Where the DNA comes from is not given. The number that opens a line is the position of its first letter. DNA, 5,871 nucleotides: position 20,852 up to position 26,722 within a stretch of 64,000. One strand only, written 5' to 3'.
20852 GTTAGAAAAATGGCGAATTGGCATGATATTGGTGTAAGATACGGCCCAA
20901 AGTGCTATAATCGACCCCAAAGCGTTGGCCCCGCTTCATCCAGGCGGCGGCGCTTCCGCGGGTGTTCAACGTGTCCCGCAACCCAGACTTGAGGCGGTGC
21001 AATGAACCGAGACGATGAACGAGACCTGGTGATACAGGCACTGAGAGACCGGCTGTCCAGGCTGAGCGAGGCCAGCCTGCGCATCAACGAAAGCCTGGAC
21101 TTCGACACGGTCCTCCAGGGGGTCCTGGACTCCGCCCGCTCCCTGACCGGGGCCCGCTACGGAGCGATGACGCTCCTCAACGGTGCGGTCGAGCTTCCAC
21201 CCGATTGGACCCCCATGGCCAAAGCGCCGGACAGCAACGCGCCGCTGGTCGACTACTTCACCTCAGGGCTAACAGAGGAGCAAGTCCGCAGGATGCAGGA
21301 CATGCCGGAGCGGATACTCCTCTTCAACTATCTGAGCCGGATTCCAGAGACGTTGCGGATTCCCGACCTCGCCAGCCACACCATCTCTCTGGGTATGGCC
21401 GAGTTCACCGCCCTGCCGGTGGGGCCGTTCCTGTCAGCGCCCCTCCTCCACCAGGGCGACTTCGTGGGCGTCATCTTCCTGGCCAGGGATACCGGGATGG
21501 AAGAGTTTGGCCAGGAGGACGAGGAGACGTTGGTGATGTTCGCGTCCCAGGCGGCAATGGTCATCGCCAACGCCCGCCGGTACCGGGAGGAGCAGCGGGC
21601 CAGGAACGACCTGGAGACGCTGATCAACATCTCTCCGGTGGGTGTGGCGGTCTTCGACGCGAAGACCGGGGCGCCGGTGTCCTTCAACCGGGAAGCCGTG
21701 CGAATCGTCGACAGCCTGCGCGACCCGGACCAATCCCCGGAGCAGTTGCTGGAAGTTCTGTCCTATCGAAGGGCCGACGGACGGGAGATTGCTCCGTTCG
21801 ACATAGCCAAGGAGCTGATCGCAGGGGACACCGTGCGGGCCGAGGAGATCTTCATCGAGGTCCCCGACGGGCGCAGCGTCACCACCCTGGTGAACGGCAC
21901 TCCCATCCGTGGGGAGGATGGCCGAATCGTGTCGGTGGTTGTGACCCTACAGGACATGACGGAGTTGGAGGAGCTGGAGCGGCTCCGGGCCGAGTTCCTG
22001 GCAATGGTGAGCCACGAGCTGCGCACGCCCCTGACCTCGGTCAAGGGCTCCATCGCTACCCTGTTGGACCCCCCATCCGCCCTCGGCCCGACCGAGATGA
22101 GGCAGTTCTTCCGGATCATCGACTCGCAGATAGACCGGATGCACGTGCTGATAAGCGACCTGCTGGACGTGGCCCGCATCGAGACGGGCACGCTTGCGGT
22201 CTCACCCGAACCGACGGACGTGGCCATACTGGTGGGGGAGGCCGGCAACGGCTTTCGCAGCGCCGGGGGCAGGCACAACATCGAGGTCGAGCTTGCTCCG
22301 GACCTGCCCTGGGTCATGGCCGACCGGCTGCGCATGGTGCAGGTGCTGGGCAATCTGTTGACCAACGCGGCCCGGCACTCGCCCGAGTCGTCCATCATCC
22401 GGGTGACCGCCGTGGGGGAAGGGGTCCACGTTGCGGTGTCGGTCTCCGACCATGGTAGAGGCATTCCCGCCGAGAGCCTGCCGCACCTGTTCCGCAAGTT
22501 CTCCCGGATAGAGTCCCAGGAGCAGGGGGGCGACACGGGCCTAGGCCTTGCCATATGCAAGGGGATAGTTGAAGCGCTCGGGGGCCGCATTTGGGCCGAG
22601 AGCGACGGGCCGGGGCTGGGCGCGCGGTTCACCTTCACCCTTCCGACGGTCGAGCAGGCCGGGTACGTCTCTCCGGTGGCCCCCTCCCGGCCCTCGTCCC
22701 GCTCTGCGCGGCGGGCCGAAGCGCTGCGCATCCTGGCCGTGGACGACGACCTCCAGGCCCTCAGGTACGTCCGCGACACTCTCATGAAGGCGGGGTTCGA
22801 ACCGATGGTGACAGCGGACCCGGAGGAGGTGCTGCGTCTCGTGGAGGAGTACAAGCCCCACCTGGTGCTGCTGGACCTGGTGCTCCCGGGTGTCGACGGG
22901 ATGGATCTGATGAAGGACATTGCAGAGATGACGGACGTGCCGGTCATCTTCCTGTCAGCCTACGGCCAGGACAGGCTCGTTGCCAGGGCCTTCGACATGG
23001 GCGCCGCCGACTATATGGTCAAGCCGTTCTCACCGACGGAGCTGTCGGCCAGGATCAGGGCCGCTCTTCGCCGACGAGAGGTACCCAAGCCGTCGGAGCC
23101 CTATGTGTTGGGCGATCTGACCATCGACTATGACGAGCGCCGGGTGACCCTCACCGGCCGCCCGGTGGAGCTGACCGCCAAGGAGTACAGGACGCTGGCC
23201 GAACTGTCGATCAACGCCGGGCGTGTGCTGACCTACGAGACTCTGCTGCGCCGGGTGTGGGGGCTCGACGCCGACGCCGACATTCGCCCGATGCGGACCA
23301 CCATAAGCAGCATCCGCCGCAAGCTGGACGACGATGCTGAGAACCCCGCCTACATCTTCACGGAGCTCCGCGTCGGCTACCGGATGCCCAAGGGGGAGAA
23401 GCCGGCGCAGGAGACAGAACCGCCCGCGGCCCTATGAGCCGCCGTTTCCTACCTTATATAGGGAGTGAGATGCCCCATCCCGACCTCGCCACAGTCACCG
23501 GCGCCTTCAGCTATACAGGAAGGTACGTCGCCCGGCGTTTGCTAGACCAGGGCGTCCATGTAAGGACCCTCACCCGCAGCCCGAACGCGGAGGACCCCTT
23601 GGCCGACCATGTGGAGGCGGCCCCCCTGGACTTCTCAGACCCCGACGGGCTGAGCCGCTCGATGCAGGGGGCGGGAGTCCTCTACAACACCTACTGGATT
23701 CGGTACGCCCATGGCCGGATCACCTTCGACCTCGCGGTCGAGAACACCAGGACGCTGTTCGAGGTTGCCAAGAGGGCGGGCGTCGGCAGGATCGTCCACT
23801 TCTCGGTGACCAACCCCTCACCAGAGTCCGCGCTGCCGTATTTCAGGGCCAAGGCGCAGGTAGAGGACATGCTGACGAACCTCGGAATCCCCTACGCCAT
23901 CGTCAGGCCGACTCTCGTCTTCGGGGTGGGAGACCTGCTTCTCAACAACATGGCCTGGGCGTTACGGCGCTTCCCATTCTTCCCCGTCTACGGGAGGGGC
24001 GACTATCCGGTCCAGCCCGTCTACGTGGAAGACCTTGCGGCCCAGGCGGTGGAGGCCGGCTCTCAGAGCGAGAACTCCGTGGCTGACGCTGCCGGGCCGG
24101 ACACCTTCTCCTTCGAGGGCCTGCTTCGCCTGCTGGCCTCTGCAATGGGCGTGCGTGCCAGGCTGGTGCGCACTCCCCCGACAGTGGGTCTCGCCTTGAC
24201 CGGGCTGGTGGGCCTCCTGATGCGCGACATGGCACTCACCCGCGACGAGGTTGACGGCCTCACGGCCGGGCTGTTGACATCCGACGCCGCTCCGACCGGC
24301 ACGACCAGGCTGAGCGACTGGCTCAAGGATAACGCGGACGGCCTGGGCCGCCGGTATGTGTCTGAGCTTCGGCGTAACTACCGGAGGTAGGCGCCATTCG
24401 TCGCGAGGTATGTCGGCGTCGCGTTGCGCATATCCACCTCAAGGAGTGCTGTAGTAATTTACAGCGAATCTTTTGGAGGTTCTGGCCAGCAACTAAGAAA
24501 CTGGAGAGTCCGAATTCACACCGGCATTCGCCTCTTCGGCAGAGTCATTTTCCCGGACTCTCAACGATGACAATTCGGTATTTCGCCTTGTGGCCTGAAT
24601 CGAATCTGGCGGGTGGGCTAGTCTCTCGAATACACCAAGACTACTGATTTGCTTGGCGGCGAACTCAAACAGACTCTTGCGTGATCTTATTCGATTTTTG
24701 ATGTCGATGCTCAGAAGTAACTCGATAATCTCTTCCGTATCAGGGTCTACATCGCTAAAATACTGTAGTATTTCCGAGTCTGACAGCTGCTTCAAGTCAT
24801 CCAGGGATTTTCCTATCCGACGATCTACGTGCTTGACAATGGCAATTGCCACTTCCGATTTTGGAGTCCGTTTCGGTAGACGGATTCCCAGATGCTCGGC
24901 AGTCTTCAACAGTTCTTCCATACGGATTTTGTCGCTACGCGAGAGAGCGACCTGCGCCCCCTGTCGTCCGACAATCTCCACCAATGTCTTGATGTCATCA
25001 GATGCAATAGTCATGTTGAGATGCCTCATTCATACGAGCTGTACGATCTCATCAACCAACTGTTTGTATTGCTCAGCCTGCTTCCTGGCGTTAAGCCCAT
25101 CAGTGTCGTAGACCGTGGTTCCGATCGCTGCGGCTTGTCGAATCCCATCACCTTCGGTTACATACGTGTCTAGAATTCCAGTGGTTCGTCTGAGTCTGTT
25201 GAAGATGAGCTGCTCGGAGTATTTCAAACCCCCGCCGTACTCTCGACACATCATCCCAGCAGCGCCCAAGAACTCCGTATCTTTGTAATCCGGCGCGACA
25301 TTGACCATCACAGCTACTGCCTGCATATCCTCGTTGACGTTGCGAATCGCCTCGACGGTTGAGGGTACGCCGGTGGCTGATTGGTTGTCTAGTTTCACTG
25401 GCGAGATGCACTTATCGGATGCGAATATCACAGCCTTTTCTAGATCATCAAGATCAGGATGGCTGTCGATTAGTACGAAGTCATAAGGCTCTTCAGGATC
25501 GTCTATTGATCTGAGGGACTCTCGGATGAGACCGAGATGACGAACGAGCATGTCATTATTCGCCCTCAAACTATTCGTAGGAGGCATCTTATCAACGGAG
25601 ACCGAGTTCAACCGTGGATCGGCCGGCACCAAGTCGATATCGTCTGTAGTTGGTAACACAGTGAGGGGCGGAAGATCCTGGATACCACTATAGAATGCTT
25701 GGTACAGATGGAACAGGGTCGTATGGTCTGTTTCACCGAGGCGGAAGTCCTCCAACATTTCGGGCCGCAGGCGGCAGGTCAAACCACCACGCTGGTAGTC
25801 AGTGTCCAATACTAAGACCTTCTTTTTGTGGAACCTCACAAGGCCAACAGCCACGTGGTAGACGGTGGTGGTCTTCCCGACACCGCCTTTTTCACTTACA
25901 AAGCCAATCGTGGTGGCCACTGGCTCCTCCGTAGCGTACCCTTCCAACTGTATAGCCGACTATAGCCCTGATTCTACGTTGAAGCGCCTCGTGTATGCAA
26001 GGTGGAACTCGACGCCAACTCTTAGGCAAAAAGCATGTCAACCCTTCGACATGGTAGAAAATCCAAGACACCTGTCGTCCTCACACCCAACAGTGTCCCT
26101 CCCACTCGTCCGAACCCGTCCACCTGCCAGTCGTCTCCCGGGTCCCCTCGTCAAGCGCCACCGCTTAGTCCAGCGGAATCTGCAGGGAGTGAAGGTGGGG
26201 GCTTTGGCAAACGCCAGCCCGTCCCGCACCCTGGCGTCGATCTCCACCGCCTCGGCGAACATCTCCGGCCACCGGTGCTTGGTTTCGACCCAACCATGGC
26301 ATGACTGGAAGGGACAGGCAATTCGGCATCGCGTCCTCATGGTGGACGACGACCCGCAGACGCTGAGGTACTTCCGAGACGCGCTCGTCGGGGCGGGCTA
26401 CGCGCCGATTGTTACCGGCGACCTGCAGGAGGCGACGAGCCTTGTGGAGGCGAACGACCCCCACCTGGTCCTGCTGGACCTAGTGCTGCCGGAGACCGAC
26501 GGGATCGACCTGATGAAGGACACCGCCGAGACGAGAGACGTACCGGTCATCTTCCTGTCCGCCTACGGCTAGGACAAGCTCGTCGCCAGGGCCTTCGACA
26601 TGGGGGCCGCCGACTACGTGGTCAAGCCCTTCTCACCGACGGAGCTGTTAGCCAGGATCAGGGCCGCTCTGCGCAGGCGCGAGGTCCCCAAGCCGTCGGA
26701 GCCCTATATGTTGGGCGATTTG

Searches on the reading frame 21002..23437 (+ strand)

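Call 42: search_protein_families(library=pfam, proteins=[window:21002-23437:+], max_evalue=0.001)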
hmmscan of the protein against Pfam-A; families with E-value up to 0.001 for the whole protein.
window:21002-23437:+ (811 aa): 11 families
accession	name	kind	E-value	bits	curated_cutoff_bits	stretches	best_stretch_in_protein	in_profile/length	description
PF02518.31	HATPase_c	-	3.2e-28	98.8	26.4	1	441-549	2-109/111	Histidine kinase-, DNA gyrase B-, and HSP90-like ATPase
PF00072.30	Response_reg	-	1.4e-24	86.9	30.2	1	577-686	1-111/111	Response regulator receiver domain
PF00512.31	HisKA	-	2.7e-19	69.4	26.9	1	329-396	2-66/66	His Kinase A (phospho-acceptor) domain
PF00486.34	Trans_reg_C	-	5e-18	65.4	26.2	1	719-795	1-77/77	Transcriptional regulatory protein, C terminal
PF01590.32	GAF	-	2.2e-11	44.8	22.4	1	33-188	1-133/133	GAF domain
PF13185.12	GAF_2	-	3.3e-09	37.5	28.6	1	32-188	2-135/136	GAF domain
PF13492.12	GAF_3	-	1.3e-05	26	27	1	129-190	69-129/129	GAF domain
PF00989.32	PAS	-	2e-05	25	22.6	1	203-319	2-113/113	PAS fold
PF13426.13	PAS_9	-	4.6e-05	24.1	27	1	219-321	7-103/103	PAS domain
PF13581.12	HATPase_c_2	-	7.3e-05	23.2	27.4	1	444-526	31-112/127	Histidine kinase-like ATPase domain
PF08448.16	PAS_4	-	0.00046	20.8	23.1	0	273-323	60-109/110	PAS fold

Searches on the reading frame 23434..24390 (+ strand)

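Call 42: search_protein_families(library=pfam, proteins=[window:23434-24390:+], max_evalue=0.001)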
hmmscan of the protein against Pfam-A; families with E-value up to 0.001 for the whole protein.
window:23434-24390:+ (318 aa): 4 families
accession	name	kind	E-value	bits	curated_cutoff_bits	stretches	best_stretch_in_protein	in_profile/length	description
PF13460.12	NAD_binding_10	-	1.2e-14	55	27.2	1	23-160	1-144/184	NAD(P)H-binding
PF05368.20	NmrA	-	1.2e-12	48.5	27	1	20-157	6-144/298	NmrA-like family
PF01370.27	Epimerase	-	3.6e-12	46.7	20.9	1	20-207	2-223/240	NAD dependent epimerase/dehydratase family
PF01073.25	3Beta_HSD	-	5.3e-06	26.1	22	0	21-126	2-117/280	3-beta hydroxysteroid dehydrogenase/isomerase family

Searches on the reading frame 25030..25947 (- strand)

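Call 42: search_protein_families(library=pfam, proteins=[window:25030-25947:-], max_evalue=0.001)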
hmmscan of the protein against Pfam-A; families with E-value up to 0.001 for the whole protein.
window:25030-25947:- (305 aa): 5 families
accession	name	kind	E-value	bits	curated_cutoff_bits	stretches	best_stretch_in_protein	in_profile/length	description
PF13614.12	AAA_31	-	1.9e-21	77.2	27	1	12-208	2-171/177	AAA domain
PF01656.29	CbiA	-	2.4e-08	34.4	25.4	1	16-126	3-54/125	CobQ/CobB/MinD/ParA nucleotide binding domain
PF09140.17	MipZ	-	3.4e-05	23.7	20.7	1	14-53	3-41/262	ATPase MipZ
PF10609.15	ParA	-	0.00019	21.4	27.1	1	11-50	3-41/246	NUBPL iron-transfer P-loop NTPase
PF02374.21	ArsA_ATPase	-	0.00096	18.9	24.3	0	15-50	4-38/305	Anion-transporting ATPase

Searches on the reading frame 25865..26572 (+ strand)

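Call 42: search_protein_families(library=pfam, proteins=[window:25865-26572:+], max_evalue=0.001)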
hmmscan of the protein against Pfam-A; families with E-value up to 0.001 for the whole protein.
window:25865-26572:+ (235 aa): 1 family
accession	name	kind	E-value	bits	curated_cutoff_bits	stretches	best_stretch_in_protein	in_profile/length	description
PF00072.30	Response_reg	-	6.7e-13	49.2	30.2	1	157-234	1-79/111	Response regulator receiver domain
